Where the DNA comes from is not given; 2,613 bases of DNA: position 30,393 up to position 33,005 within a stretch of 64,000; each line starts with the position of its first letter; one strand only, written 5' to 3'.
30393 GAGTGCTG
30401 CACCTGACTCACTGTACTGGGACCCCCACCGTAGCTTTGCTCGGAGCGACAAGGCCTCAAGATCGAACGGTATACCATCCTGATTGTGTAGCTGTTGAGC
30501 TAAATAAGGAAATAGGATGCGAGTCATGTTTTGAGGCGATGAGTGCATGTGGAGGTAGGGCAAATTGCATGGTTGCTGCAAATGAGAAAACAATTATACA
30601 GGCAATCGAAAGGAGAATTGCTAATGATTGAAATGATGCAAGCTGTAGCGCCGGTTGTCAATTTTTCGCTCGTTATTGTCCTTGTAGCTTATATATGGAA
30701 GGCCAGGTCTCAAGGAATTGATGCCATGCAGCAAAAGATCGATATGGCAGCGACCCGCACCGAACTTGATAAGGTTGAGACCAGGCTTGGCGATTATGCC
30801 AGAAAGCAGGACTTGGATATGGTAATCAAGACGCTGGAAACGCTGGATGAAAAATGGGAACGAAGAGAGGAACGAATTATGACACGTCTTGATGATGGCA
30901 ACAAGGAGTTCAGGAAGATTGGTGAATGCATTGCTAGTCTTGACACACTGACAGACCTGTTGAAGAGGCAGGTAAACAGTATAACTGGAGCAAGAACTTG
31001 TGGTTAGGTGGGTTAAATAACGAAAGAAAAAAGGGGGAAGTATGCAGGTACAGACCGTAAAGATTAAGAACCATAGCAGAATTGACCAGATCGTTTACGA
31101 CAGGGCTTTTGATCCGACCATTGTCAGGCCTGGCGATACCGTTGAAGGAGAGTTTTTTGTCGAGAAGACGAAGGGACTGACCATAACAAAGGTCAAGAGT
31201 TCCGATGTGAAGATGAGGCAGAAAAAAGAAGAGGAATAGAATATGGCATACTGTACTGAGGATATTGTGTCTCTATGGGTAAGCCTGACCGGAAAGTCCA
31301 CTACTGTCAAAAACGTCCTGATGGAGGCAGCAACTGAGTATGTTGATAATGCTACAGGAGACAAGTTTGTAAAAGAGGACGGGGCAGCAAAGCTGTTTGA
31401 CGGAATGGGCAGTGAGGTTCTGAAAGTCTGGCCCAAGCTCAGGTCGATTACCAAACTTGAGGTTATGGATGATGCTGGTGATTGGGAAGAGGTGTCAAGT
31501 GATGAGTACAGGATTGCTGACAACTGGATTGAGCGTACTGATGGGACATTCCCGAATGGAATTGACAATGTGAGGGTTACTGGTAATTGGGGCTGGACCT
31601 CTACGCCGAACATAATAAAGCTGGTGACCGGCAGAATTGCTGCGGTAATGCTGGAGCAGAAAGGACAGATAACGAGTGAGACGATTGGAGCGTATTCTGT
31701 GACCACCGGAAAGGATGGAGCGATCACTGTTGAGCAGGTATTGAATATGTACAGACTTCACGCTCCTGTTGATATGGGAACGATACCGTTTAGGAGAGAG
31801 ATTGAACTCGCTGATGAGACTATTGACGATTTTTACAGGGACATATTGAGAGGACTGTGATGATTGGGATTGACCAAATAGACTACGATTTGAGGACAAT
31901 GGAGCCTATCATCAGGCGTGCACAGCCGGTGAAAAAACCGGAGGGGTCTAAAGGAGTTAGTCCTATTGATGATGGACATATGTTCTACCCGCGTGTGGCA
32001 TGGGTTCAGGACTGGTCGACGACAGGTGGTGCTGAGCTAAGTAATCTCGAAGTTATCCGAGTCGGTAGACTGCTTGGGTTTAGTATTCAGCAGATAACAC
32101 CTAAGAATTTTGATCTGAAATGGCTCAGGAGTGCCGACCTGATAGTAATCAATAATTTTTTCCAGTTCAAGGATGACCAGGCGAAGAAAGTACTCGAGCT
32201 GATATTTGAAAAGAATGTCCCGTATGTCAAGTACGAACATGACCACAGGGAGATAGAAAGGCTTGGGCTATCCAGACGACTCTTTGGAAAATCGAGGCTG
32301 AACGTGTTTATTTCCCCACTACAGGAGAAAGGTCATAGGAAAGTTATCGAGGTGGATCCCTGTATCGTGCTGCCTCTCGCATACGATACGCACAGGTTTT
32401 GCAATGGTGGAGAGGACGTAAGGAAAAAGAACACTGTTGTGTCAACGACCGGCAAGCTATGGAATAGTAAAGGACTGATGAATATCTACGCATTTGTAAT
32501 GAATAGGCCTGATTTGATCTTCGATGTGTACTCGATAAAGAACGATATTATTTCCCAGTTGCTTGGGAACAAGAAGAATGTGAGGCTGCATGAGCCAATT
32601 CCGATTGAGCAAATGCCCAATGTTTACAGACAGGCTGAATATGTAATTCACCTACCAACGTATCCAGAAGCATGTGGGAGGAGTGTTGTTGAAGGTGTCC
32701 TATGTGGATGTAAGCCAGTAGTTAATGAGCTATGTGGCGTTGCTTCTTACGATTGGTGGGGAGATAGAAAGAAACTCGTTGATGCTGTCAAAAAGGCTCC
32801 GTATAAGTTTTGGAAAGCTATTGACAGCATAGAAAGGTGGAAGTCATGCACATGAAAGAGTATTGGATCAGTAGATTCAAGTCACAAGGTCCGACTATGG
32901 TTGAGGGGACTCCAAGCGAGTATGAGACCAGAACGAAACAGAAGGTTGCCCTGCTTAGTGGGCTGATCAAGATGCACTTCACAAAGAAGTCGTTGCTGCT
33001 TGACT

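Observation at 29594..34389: Glycosyltransferase cassette embedded in the virion-structure operon (candidate virion glycosylation system)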

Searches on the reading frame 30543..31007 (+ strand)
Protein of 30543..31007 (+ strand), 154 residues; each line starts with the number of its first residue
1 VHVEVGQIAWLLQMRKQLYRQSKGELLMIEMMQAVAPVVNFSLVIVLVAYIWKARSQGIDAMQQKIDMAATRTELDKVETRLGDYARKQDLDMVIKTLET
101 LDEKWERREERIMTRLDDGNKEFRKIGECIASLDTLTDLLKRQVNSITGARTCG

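Call 3: search_protein_families(library=pfam, proteins=[window:30543-31007:+], max_evalue=0.1)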
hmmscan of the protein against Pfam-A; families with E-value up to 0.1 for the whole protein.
window:30543-31007:+ (154 aa): 3 families
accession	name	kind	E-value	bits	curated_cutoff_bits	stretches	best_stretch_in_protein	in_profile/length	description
PF25472.1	DUF7902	-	0.0029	18.2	26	1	56-102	7-51/85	Domain of unknown function (DUF7902)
PF04518.17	Effector_1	-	0.044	13.4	23.8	1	7-141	126-262/371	Effector from type III secretion system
PF09945.14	DUF2177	-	0.047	14.2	26.9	1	7-52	16-61/124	Predicted membrane protein (DUF2177)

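Call 4: search_protein_families(library=phrogs, proteins=[window:30543-31007:+], max_evalue=0.01)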
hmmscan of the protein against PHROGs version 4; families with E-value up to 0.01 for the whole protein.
window:30543-31007:+ (154 aa): 0 families

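Call 29: search_protein_families(library=ncbifam, proteins=[window:30543-31007:+], max_evalue=0.1)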
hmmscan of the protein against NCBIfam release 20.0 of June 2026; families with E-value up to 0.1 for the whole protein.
window:30543-31007:+ (154 aa): 4 families
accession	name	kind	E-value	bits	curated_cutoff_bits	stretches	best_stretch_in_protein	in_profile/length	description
NF009992.0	PRK13461.1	equivalog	0.00048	19.7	127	1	29-123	3-99/159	F0F1 ATP synthase subunit B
TIGR04527.1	mycoplas_twoTM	subfamily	0.0019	17.9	125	1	58-139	55-139/248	MG_279/MG_280 family protein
NF007237.0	PRK09669.1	subfamily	0.045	12.4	610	1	13-73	390-450/461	putative symporter YagG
NF004809.0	PRK06156.1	equivalog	0.094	11.6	438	1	36-133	45-137/573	dipeptidase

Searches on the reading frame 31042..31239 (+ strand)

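Call 3: search_protein_families(library=pfam, proteins=[window:31042-31239:+], max_evalue=0.1)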
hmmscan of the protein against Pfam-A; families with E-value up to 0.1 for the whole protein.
window:31042-31239:+ (65 aa): 0 families

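Call 4: search_protein_families(library=phrogs, proteins=[window:31042-31239:+], max_evalue=0.01)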
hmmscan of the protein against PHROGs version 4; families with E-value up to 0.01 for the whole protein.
window:31042-31239:+ (65 aa): 0 families

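Call 29: search_protein_families(library=ncbifam, proteins=[window:31042-31239:+], max_evalue=0.1)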
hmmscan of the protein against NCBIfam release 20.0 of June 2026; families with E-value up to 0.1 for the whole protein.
window:31042-31239:+ (65 aa): 1 family
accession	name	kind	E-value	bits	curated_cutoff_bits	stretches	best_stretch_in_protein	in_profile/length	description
NF009985.0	PRK13451.1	equivalog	0.042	14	112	1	15-64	9-55/101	F0F1 ATP synthase subunit epsilon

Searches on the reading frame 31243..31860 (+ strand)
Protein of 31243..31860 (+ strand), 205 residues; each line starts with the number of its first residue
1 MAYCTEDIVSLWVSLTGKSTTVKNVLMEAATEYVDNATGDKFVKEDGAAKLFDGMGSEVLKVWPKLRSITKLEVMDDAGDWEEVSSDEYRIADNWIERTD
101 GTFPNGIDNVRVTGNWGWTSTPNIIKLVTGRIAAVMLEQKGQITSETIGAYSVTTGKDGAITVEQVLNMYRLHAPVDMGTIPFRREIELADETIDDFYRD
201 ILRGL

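Call 3: search_protein_families(library=pfam, proteins=[window:31243-31860:+], max_evalue=0.1)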
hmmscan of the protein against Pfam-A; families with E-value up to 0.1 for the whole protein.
window:31243-31860:+ (205 aa): 0 families

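Call 4: search_protein_families(library=phrogs, proteins=[window:31243-31860:+], max_evalue=0.01)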
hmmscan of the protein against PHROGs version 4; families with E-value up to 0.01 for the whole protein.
window:31243-31860:+ (205 aa): 1 family
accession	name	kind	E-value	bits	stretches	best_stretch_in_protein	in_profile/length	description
phrog_442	-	connector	1.9e-20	74.3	1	1-174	85-264/270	head-tail adaptor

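Call 29: search_protein_families(library=ncbifam, proteins=[window:31243-31860:+], max_evalue=0.1)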
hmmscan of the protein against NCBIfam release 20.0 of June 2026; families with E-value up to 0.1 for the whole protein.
window:31243-31860:+ (205 aa): 1 family
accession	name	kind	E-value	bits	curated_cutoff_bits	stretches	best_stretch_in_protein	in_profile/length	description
NF033139.1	blaZ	exception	0.097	11.9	580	0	15-50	103-137/281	penicillin-hydrolyzing class A beta-lactamase BlaZ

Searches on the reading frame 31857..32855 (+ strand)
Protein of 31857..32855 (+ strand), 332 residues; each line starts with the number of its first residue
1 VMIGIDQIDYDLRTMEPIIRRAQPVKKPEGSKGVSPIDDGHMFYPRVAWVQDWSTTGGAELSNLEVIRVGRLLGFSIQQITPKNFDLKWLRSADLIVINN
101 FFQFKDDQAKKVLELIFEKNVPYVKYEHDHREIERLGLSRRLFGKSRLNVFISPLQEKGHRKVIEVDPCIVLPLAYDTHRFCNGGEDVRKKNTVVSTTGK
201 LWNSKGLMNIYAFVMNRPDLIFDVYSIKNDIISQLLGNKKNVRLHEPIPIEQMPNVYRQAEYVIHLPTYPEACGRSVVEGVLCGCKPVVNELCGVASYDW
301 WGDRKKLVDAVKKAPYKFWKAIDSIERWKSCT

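Call 3: search_protein_families(library=pfam, proteins=[window:31857-32855:+], max_evalue=0.1)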
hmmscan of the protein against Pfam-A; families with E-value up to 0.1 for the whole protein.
window:31857-32855:+ (332 aa): 2 families
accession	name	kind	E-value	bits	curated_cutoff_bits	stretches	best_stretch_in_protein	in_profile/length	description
PF00534.26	Glycos_transf_1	-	0.00013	22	26.4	1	234-297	67-129/172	Glycosyl transferases group 1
PF13692.12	Glyco_trans_1_4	-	0.04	14.6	27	1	234-296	52-112/142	Glycosyl transferases group 1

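Call 4: search_protein_families(library=phrogs, proteins=[window:31857-32855:+], max_evalue=0.01)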
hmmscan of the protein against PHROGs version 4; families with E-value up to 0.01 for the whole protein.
window:31857-32855:+ (332 aa): 1 family
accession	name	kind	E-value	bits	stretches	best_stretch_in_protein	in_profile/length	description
phrog_2170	-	moron, auxiliary metabolic gene and host takeover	2.2e-07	31.3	1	161-328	143-320/374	glycosyltransferase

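Call 29: search_protein_families(library=ncbifam, proteins=[window:31857-32855:+], max_evalue=0.1)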
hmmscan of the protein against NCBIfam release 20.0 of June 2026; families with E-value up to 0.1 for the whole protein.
window:31857-32855:+ (332 aa): 1 family
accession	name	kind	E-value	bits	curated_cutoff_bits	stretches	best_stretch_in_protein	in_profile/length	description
TIGR03449.1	mycothiol_MshA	equivalog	4.6e-05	22.5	462.5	1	233-294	277-337/406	D-inositol-3-phosphate glycosyltransferase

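Call 72: search_solved_structures(query=A5, max_evalue=1)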
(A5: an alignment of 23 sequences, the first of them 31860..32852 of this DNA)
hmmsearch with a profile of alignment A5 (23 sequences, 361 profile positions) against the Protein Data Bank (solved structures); distinct sequences matched with E-value up to 1: 37.
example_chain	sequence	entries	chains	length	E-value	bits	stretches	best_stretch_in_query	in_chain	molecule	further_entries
6kih_A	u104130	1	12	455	0.00047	22.4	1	168-328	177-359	Tll1590 protein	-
4xso_B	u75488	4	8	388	0.0007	21.8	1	283-326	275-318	Alr3699 protein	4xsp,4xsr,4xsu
9m88_C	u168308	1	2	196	0.059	15.5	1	251-323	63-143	Glycogen synthase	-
2bfw_A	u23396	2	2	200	0.062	15.4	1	251-323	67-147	GLGA GLYCOGEN SYNTHASE | PGS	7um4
3l01_A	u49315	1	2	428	0.23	13.6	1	251-322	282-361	GlgA glycogen synthase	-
3fro_A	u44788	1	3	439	0.24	13.5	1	251-322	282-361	GlgA glycogen synthase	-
2bis_A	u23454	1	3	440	0.24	13.5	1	251-322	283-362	GLGA GLYCOGEN SYNTHASE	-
3oka_A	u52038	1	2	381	0.24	13.5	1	188-322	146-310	GDP-mannose-dependent alpha-(1-6)-phosphatidylinositol monomannoside mannosyltransferase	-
3okc_A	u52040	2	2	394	0.26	13.4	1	188-322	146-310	GDP-mannose-dependent alpha-(1-6)-phosphatidylinositol monomannoside mannosyltransferase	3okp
8kig_R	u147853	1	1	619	0.26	13.4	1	251-322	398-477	Soluble cytochrome b562,Melanocortin receptor 3,GlgA glycogen synthase,Fusion protein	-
7w41_A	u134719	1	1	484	0.28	13.3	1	251-322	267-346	Gastrin-releasing peptide receptor,GlgA glycogen synthase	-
6kp6_A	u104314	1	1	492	0.28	13.3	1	251-322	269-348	Muscarinic acetylcholine receptor M4,GlgA glycogen synthase,Muscarinic acetylcholine recep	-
2f9f_A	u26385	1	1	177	0.29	13.2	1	261-325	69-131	first mannosyl transferase (wbaZ-1)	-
6lfl_A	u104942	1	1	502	0.31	13.1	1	251-322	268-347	C-X-C chemokine receptor type 2,GlgA glycogen synthase,C-X-C chemokine receptor type 2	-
6kqi_A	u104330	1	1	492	0.31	13.1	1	251-322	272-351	Cannabinoid receptor 1,GlgA glycogen synthase,Cannabinoid receptor 1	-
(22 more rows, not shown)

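Call 73: find_homologous_proteins(query=window:31860-32855:+)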
Query window:31860-32855:+ (331 aa): 148 proteins with E <= 0.001 among 1397 candidates; the best 120 are listed.
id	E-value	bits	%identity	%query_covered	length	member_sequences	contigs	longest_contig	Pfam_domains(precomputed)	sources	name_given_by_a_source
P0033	1.2e-199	680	100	88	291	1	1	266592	-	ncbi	ncbi:MAG: hypothetical protein AB1401_00485 [Thermodesulfobacteriota bacterium]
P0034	7.2e-72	260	46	85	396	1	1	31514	-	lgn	-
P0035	2.4e-70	255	43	90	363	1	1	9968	PF00534.27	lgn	-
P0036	1.6e-69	252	45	85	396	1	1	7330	-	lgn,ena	-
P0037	2.2e-69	252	44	84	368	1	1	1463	-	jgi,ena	-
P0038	7.2e-69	250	46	85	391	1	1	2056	-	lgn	-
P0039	1.7e-68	249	45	85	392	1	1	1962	-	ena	-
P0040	3.0e-68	248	43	92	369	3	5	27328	-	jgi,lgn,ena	-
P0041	2.2e-67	245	45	84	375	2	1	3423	-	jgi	-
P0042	5.6e-67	244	42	95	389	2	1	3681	-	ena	-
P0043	8.7e-67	243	42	87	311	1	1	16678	-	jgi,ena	-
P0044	1.1e-66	243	45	85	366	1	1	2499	-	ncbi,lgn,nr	ncbi:MAG: hypothetical protein U9N03_05065 [Candidatus Caldatribacteriota bacterium]|nr:hypothetical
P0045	9.7e-66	240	41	91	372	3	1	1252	-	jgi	jgi:glycosyltransferase involved in cell wall biosynthesis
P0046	1.2e-65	240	45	84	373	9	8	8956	-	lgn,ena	-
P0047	5.0e-65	238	42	85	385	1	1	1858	-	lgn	-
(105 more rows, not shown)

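Call 88: predict_structure(alignment_id=A6)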
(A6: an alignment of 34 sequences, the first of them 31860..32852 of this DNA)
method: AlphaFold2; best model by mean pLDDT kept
length: 331 residues; sequences in the alignment: 34
mean_pLDDT: 86.1   pTM: 0.82
mean pLDDT of the five models: 86.1, 86.1, 85.6, 85.3, 85.1
residues with pLDDT >= 90: 253; 70-90: 26; 50-70: 10; < 50: 42
segments of 3 or more residues with pLDDT < 50: 1-40
pLDDT, mean of each block of 10 residues (from residue 1): 29 31 40 42 87 79 95 95 97 96 96 97 94 93 97 96 92 94 84 95 95 98 95 96 95 96 97 94 97 96 95 97 68 38
secondary structure, 60 per line:
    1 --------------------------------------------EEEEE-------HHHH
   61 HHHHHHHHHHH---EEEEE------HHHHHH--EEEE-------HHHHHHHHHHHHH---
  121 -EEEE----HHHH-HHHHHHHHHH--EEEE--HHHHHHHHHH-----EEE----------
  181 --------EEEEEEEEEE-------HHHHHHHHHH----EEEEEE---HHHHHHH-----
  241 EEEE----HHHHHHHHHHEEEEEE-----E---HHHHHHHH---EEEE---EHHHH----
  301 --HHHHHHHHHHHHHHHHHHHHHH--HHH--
elements in order: E45-49 H57-71 E75-79 H86-91 E94-97 H105-117 E122-125 H130-133 H135-144 E147-150 H153-162 E168-170 E189-198 H206-215 E220-225 H229-235 E241-244 H249-258 E259-264 H274-281 E285-288 H293-296 H303-324

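Call 92: fold_search(model_id=the predicted structure, library=pdb)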
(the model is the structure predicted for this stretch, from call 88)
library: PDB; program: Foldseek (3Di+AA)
matches with E <= 10: 1744; with E <= 0.001: 242
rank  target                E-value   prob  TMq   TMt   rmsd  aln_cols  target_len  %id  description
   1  4xsu_B                7.5e-12  1.00  0.62  0.57   6.2       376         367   14  Crystal structure of Anabaena Alr3699/HepE in complex with UDP and glucose (released 2016-01-13)
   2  4xsu_A                4.8e-11  1.00  0.60  0.54   7.4       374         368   14  Crystal structure of Anabaena Alr3699/HepE in complex with UDP and glucose (released 2016-01-13)
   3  3mbo_C                1.2e-10  1.00  0.58  0.53   7.5       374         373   11  Crystal Structure of the Glycosyltransferase BaBshA bound with UDP and L-malate (released 2010-09-29)
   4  4xsr_B                1.6e-10  1.00  0.59  0.54   7.5       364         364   13  Crystal structure of Anabaena Alr3699/HepE in complex with UDP-glucose (released 2016-01-13)
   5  2iv7                  1.6e-10  1.00  0.53  0.48   9.0       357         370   14  Crystal Structure of WaaG, a glycosyltransferase involved in lipopolysaccharide biosynthesis (released 2006-10-11)
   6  3mbo_A                2.9e-10  1.00  0.61  0.56   7.0       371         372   11  Crystal Structure of the Glycosyltransferase BaBshA bound with UDP and L-malate (released 2010-09-29)
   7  3fro_A                3.2e-10  1.00  0.61  0.47  10.4       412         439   12  Crystal structure of Pyrococcus abyssi glycogen synthase with open and closed conformations (released 2010-01-12)
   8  2iv3_D                3.7e-10  1.00  0.57  0.56   6.7       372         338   13  Crystal structure of AviGT4, a glycosyltransferase involved in Avilamycin A biosynthesis (released 2006-10-11)
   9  5d00_B                3.9e-10  1.00  0.58  0.53   7.4       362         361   12  Crystal structure of BshA from B. subtilis complexed with N-acetylglucosaminyl-malate and UMP (released 2016-09-07)
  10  4xsp_A                4.4e-10  1.00  0.59  0.54   7.7       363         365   14  Crystal structure of Anabaena Alr3699/HepE in complex with UDP (released 2016-01-13)
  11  5d01_B                5.3e-10  1.00  0.59  0.54   7.4       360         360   12  Crystal structure of BshA from B. subtilis complexed with N-acetylglucosaminyl-malate (released 2016-09-07)
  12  4xso_A                5.6e-10  1.00  0.63  0.58   6.1       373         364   14  Crystal structure of apo-form Alr3699/HepE from Anabaena sp. strain PCC 7120 (released 2016-01-13)
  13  3c4q_B                7.2e-10  1.00  0.63  0.54   6.1       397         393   13  Structure of the retaining glycosyltransferase MshA : The first step in mycothiol biosynthesis. Organism : Corynebacte (released 2008-04-01)
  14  2iv3_A                8.7e-10  1.00  0.54  0.53   7.5       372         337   13  Crystal structure of AviGT4, a glycosyltransferase involved in Avilamycin A biosynthesis (released 2006-10-11)
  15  6eji_A                9.2e-10  1.00  0.58  0.54   6.7       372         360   12  Structure of a glycosyltransferase (released 2018-02-07)
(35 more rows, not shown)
